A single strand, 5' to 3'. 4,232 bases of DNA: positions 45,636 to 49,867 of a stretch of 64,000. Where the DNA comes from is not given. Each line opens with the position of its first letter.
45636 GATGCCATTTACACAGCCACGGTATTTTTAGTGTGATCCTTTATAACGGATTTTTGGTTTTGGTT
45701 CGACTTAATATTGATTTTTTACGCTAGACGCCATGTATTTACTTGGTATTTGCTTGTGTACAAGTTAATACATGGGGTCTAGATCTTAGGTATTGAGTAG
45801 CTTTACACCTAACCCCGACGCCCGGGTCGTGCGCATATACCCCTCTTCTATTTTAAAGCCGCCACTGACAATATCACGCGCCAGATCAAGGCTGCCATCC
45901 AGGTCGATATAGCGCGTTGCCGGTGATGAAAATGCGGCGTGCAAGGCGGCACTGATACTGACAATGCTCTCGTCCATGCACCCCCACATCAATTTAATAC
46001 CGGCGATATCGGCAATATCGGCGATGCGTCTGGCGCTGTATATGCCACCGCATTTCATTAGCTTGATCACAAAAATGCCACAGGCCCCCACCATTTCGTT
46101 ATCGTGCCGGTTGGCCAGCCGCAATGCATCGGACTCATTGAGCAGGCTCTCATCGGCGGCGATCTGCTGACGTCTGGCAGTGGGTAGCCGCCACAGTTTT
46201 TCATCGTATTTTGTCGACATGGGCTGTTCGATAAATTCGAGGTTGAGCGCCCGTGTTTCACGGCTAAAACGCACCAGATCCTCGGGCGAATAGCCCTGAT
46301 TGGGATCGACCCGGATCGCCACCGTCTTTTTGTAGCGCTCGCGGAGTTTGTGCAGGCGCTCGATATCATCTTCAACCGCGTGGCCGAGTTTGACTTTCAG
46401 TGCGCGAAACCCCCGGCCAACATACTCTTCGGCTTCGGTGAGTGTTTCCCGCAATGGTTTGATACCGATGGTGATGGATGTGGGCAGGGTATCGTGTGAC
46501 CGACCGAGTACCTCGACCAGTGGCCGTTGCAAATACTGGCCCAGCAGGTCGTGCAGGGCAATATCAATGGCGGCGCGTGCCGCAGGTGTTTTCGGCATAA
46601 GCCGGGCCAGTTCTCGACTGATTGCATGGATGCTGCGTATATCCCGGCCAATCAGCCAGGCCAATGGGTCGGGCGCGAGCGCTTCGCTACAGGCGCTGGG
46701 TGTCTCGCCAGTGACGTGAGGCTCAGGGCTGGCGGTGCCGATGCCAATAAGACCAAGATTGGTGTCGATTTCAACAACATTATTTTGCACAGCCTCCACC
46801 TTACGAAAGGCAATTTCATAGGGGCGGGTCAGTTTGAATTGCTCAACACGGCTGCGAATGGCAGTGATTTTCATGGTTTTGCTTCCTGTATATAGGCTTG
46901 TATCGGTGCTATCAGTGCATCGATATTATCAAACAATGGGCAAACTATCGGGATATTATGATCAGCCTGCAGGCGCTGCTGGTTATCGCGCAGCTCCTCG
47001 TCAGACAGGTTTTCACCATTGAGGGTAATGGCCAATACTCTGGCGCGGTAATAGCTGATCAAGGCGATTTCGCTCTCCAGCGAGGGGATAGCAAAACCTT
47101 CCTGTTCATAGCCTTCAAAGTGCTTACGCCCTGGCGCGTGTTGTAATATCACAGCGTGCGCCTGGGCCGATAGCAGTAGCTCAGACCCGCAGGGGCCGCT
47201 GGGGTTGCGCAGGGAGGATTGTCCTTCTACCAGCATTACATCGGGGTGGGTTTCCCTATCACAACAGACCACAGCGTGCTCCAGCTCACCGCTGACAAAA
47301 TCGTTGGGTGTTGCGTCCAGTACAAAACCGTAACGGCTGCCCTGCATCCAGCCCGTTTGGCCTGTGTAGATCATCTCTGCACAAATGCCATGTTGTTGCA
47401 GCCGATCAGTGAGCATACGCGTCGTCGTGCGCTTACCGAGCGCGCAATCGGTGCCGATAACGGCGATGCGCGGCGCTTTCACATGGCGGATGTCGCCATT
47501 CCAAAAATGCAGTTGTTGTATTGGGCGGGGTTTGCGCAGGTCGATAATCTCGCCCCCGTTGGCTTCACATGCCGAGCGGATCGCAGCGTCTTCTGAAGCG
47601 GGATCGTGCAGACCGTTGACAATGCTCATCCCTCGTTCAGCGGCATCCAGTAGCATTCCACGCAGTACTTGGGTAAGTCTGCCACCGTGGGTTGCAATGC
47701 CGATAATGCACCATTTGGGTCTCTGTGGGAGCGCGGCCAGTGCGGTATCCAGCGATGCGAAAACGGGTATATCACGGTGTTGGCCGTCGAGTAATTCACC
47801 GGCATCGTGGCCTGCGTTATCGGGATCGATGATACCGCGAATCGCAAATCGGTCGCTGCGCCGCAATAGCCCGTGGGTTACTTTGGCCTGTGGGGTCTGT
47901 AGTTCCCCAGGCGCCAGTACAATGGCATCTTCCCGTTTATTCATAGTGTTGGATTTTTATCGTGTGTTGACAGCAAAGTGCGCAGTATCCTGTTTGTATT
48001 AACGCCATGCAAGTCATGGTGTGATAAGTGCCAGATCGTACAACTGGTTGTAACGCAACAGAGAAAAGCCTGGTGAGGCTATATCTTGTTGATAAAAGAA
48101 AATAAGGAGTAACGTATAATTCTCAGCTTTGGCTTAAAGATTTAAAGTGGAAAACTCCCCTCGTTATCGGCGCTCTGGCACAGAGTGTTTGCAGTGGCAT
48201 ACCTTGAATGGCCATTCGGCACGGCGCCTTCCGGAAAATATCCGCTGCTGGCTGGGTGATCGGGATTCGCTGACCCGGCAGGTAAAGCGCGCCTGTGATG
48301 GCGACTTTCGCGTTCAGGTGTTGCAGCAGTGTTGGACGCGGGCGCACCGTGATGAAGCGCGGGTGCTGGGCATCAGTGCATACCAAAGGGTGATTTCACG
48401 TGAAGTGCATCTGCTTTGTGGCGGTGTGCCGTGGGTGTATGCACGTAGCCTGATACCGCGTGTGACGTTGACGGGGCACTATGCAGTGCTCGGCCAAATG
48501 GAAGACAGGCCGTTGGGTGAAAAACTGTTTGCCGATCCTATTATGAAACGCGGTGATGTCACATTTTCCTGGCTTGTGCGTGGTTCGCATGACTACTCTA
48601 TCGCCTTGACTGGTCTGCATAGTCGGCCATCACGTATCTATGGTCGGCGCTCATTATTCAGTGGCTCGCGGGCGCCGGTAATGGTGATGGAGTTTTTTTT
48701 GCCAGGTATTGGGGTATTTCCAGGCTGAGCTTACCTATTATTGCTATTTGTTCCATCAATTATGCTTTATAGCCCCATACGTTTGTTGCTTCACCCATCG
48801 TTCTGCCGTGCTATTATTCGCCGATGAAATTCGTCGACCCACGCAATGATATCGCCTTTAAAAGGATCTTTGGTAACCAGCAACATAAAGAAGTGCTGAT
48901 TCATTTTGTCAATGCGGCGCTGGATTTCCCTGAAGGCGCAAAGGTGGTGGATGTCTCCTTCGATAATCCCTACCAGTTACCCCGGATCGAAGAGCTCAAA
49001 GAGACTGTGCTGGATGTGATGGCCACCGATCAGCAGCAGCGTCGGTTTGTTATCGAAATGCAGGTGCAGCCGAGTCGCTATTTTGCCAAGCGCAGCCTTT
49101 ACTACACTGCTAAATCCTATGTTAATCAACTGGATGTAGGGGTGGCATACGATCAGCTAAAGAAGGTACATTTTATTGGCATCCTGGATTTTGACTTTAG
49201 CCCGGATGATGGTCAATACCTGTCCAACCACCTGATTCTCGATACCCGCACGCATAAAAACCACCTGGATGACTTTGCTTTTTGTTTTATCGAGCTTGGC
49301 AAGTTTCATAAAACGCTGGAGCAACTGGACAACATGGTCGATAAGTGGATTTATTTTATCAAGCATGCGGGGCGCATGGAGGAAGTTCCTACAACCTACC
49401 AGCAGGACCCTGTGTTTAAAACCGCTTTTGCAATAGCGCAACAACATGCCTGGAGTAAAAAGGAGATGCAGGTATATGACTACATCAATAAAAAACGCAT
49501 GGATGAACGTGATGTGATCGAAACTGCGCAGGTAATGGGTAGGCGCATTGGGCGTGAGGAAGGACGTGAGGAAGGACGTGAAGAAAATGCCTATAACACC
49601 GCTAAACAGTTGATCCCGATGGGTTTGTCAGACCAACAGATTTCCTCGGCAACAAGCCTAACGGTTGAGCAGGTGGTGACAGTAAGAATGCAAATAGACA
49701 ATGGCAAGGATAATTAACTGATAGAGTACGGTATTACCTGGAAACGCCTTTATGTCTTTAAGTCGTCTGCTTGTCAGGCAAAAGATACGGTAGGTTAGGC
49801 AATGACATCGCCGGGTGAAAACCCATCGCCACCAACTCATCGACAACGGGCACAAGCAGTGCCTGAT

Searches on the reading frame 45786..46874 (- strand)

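Call 95: search_protein_families(library=pfam, proteins=[window:45786-46874:-], max_evalue=0.00001)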
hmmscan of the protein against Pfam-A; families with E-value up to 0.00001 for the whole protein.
window:45786-46874:- (362 aa): 2 families
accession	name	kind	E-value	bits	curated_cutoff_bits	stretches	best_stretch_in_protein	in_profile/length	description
PF13378.12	MR_MLE_C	-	1.7e-43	149.3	29.4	1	145-359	3-215/219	Enolase C-terminal domain-like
PF02746.21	MR_MLE_N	-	6e-16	59.1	22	1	12-124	10-117/117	Mandelate racemase / muconate lactonizing enzyme, N-terminal domain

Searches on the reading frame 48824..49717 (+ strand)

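Call 53: search_protein_families(library=pfam, proteins=[window:48824-49717:+], max_evalue=0.001)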
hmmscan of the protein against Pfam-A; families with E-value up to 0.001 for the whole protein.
window:48824-49717:+ (297 aa): 1 family
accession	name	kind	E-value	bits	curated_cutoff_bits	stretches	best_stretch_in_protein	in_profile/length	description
PF12784.13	PDDEXK_2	-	6e-56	190.2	27.4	1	6-235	1-229/229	PD-(D/E)XK nuclease family transposase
